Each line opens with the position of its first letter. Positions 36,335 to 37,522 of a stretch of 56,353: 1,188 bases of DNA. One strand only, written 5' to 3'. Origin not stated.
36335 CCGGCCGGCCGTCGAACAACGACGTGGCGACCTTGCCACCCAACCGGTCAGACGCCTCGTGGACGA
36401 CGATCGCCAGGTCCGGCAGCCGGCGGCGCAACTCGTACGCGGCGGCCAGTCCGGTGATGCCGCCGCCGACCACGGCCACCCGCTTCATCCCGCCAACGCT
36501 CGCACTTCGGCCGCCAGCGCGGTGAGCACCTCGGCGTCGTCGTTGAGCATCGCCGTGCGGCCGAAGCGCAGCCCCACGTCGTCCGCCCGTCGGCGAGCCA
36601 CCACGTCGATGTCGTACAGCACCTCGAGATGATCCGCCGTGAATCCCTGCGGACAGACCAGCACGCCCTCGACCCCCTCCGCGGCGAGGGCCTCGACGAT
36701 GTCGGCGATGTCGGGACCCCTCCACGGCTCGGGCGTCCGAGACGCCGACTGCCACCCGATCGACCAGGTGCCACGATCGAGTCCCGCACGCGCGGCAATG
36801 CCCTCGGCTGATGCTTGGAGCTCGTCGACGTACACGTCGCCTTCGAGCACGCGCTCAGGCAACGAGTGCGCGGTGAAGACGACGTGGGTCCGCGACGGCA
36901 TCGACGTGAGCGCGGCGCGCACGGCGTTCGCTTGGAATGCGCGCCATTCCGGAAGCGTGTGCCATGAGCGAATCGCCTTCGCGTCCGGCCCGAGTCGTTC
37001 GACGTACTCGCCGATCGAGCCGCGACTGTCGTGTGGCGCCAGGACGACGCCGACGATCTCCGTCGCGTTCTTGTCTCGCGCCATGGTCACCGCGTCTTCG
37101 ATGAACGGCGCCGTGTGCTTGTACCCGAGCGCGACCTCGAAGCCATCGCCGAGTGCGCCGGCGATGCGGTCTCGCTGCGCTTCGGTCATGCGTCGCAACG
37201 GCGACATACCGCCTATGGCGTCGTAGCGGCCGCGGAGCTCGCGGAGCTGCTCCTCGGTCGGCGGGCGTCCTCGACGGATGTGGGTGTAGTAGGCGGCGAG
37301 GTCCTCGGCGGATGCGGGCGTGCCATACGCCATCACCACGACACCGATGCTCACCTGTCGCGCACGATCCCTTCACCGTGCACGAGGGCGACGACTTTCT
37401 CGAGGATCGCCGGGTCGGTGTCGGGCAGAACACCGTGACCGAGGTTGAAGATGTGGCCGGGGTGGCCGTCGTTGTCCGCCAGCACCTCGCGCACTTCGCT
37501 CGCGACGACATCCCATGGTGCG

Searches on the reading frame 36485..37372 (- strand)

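Call 25: search_protein_families(library=ncbifam, proteins=[window:36485-37372:-], max_evalue=1e-8)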
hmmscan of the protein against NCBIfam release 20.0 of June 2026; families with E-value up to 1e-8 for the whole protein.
window:36485-37372:- (295 aa): 3 families
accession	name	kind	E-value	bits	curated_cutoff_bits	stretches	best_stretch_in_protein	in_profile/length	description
NF009095.0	PRK12435.1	subfamily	6.5e-73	245.6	455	1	8-291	4-304/311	ferrochelatase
TIGR00109.1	hemH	equivalog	5.5e-53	180.5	124.6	1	6-291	3-318/322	ferrochelatase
NF000689.1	PRK00035.2-1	equivalog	9.8e-42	143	408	1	11-287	5-304/311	ferrochelatase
